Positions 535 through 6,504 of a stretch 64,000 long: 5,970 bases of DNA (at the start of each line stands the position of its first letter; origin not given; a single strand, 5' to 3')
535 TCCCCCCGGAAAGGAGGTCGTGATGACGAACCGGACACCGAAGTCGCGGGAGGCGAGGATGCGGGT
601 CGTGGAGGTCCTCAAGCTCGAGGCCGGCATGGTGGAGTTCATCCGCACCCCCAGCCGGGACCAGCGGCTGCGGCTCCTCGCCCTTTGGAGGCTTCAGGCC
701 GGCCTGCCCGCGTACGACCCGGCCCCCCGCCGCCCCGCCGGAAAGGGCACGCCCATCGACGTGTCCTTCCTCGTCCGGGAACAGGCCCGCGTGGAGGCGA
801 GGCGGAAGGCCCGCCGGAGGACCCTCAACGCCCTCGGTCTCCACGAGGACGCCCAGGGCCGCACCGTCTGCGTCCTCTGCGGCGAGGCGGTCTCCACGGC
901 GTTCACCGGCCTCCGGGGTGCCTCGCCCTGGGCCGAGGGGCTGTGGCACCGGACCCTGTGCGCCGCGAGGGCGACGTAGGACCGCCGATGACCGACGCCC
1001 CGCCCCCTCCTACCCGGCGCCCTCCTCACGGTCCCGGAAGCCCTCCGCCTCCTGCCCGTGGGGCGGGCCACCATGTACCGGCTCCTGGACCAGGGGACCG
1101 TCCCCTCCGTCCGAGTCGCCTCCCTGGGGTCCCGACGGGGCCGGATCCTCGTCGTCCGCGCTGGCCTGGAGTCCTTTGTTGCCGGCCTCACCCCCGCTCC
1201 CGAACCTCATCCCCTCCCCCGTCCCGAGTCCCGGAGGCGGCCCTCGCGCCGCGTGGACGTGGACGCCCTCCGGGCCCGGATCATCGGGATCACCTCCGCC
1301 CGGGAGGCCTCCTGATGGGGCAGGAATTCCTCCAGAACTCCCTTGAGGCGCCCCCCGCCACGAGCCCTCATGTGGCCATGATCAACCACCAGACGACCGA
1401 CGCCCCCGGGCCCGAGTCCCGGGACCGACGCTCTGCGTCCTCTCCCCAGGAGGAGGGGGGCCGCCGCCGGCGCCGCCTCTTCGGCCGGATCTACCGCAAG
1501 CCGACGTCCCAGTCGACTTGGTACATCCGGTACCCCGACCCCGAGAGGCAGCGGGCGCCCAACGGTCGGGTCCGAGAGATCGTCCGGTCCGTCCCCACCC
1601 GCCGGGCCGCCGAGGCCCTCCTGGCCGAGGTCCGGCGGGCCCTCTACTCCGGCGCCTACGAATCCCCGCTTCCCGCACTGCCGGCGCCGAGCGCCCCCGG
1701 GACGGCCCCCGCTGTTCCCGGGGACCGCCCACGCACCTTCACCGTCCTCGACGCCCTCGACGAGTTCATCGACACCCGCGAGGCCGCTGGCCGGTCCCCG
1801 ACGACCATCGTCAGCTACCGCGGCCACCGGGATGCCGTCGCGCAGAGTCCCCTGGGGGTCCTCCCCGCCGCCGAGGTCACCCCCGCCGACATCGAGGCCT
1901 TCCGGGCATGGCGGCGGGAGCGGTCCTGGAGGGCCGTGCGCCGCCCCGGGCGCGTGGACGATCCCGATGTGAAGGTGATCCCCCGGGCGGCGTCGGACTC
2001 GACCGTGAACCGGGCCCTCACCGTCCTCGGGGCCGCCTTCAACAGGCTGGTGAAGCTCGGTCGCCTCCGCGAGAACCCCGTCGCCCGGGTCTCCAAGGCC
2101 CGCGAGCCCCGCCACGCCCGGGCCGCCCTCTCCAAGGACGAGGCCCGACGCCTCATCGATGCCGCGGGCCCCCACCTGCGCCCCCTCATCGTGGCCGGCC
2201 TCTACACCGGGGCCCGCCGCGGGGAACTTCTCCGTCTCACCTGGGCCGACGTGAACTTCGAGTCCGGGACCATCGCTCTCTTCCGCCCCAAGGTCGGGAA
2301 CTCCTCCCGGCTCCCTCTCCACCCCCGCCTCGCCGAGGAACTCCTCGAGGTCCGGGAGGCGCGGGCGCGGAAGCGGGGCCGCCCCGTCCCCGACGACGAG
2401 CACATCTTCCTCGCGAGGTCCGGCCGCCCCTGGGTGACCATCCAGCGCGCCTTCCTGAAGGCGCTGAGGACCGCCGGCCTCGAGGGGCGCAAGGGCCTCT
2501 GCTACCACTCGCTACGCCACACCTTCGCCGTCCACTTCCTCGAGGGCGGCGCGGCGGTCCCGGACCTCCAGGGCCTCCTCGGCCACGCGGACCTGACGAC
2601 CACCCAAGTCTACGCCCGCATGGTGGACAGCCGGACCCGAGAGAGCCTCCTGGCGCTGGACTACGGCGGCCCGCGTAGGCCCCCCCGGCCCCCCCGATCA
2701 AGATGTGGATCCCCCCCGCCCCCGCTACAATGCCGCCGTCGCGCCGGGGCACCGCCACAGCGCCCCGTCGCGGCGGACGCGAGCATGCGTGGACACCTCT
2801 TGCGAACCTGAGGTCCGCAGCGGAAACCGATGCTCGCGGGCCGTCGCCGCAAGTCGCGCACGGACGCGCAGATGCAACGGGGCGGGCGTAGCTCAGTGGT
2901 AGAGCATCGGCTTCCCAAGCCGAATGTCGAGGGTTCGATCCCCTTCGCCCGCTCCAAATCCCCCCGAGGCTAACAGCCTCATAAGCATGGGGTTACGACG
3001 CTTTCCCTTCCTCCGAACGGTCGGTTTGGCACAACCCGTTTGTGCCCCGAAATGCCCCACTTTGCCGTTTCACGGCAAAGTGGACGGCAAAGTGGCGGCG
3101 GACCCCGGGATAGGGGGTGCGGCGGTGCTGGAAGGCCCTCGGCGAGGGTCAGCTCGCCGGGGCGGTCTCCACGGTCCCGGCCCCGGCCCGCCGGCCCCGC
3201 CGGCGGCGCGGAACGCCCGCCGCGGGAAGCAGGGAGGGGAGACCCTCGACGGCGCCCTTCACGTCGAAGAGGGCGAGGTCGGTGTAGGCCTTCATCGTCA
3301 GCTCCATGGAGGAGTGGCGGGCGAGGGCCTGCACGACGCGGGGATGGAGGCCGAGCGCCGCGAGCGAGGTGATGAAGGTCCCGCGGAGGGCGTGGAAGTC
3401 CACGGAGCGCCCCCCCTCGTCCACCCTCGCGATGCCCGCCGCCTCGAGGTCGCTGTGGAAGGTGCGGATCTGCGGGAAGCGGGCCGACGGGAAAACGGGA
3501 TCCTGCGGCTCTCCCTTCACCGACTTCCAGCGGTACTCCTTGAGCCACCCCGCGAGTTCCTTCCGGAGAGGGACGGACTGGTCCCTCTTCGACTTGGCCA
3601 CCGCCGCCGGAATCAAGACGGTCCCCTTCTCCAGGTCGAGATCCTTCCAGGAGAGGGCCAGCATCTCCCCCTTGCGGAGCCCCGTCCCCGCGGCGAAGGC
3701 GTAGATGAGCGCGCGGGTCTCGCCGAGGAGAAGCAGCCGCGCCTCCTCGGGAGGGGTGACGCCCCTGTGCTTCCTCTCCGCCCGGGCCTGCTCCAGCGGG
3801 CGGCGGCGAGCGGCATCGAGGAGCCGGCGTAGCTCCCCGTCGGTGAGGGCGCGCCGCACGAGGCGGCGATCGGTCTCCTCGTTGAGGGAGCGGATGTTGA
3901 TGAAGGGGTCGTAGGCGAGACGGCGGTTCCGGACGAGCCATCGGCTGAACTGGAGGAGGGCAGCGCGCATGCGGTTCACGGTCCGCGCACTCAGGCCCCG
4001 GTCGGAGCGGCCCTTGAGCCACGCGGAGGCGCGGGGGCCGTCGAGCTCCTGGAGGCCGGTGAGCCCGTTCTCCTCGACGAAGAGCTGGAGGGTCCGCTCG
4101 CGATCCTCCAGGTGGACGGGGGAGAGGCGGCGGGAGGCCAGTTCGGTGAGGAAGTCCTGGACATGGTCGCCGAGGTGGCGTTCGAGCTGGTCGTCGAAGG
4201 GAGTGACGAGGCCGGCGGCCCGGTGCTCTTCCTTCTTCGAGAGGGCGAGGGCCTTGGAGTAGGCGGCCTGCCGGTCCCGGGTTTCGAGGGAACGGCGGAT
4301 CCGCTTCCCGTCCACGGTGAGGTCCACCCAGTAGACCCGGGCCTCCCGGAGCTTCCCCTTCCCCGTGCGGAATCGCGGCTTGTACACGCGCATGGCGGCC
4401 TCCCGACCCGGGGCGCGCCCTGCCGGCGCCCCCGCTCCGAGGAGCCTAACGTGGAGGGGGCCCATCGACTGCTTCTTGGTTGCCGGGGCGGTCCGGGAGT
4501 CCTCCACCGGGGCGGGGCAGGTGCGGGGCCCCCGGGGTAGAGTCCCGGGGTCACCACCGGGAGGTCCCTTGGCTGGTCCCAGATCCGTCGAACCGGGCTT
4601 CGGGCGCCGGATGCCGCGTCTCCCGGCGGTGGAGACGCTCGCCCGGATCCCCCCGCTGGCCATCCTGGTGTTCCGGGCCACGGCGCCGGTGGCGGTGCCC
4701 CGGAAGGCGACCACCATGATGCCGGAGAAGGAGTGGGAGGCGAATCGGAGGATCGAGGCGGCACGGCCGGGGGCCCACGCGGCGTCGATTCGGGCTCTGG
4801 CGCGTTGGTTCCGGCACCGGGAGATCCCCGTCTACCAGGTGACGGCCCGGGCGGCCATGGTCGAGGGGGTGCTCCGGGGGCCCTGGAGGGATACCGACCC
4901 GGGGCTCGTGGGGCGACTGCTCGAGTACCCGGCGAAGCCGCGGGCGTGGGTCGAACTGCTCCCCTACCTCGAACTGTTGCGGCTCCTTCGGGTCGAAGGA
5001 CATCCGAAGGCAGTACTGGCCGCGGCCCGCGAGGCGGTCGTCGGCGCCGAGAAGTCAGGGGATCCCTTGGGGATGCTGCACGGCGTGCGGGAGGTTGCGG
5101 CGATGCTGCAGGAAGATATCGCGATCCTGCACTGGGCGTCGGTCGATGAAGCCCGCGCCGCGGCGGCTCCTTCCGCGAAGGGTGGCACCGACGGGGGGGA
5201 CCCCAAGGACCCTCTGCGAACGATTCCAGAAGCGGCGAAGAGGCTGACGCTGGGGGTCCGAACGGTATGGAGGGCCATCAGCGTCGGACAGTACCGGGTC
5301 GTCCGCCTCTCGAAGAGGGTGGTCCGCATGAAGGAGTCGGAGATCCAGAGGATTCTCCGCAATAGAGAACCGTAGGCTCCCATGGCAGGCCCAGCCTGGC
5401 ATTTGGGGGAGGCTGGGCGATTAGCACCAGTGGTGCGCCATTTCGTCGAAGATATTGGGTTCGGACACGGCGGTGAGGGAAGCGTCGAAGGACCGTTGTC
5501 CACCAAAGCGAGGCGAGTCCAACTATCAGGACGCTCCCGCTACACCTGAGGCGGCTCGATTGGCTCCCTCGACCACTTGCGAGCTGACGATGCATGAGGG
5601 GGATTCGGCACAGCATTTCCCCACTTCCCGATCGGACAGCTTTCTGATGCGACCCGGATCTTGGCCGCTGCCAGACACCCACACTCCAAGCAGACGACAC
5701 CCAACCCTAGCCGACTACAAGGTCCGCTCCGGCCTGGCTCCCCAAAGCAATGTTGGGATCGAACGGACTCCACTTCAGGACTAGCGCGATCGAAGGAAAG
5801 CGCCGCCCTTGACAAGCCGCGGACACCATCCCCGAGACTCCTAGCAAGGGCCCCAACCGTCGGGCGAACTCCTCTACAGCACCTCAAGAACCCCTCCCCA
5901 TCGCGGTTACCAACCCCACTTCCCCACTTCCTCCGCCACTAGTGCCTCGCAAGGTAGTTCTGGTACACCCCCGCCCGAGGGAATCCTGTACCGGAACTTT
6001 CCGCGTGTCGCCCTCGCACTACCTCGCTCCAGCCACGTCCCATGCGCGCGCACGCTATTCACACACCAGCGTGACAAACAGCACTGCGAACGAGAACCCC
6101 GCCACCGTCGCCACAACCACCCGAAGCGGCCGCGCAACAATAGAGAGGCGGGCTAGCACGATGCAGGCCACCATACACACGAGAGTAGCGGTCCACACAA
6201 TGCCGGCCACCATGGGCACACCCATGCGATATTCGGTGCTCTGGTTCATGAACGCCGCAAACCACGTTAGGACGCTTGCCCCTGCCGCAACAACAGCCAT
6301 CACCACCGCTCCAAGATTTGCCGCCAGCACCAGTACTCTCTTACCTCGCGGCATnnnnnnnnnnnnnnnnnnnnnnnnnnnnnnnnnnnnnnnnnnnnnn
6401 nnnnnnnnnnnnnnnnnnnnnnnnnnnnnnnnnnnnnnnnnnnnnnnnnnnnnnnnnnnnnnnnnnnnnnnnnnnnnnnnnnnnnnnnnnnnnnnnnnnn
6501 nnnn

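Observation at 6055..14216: Lower-GC nine-gene operon: seven small genes (six paralogous) -> 1553-aa coiled-coil protein with C-terminal Tle1/DUF2235-like lipase domain -> small TM protein; candidate undescribed toxin-delivery or conflict system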

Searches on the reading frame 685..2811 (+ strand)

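Call 8: search_protein_families(library=pfam, proteins=[window:685-2811:+], max_evalue=0.01)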
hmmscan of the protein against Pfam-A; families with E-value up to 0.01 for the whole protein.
window:685-2811:+ (708 aa): 2 families
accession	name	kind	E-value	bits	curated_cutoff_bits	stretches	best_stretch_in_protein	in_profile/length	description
PF00589.27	Phage_integrase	-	4.7e-24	85.5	27.1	1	482-646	3-168/172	Phage integrase family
PF24624.1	Int_N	-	0.0062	17.7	27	0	434-471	60-98/100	Phage integrase, N-terminal domain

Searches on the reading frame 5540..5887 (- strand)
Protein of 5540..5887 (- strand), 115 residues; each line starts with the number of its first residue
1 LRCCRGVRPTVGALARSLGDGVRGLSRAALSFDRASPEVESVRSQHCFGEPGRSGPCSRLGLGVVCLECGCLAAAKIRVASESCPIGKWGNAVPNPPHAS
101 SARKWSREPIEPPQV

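Call 78: search_protein_families(library=padloc, proteins=[window:5540-5887:-], max_evalue=0.1)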
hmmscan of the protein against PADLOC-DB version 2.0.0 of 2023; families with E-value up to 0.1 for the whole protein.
window:5540-5887:- (115 aa): 0 families

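Call 79: search_protein_families(library=ncbifam, proteins=[window:5540-5887:-], max_evalue=0.1)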
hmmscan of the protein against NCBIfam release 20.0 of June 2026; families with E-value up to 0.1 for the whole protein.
window:5540-5887:- (115 aa): 0 families

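Call 89: search_protein_families(library=pfam, proteins=[window:5540-5887:-], max_evalue=0.1)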
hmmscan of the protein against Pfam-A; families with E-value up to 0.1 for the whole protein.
window:5540-5887:- (115 aa): 0 families

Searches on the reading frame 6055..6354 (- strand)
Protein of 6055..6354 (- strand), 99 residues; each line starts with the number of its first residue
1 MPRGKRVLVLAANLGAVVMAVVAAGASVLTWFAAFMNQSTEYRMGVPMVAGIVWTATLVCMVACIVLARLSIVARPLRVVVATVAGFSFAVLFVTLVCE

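Call 4: search_protein_families(library=pfam, proteins=[window:6055-6354:-], max_evalue=1)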
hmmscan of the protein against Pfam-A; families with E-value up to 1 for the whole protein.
window:6055-6354:- (99 aa): 3 families
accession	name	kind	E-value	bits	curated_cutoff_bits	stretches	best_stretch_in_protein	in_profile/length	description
PF22831.2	CATSPERB_Ig-like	-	0.055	14.1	27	1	38-67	74-103/107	CATSPERB Ig-like domain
PF04893.22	Yip1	-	0.057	13.7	28.6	1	11-95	60-142/173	Yip1 domain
PF14987.11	NADHdh_A3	-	0.32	11.8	27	1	9-48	12-51/78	NADH dehydrogenase 1 alpha subcomplex subunit 3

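Call 5: search_protein_families(library=phrogs, proteins=[window:6055-6354:-], max_evalue=1)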
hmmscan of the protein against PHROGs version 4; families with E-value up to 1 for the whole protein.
window:6055-6354:- (99 aa): 3 families
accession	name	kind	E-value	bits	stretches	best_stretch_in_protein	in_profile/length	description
phrog_25241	-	tail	0.45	10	1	4-38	152-186/810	tail length tape measure protein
phrog_4955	-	unknown function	0.5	11.5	1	17-71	16-69/87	-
phrog_19761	-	moron, auxiliary metabolic gene and host takeover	0.81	11.2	0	57-94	16-53/66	membrane protein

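Call 78: search_protein_families(library=padloc, proteins=[window:6055-6354:-], max_evalue=0.1)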
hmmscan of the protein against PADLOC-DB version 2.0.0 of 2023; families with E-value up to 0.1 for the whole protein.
window:6055-6354:- (99 aa): 0 families

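Call 79: search_protein_families(library=ncbifam, proteins=[window:6055-6354:-], max_evalue=0.1)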
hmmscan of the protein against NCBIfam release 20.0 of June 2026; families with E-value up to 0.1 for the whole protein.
window:6055-6354:- (99 aa): 0 families
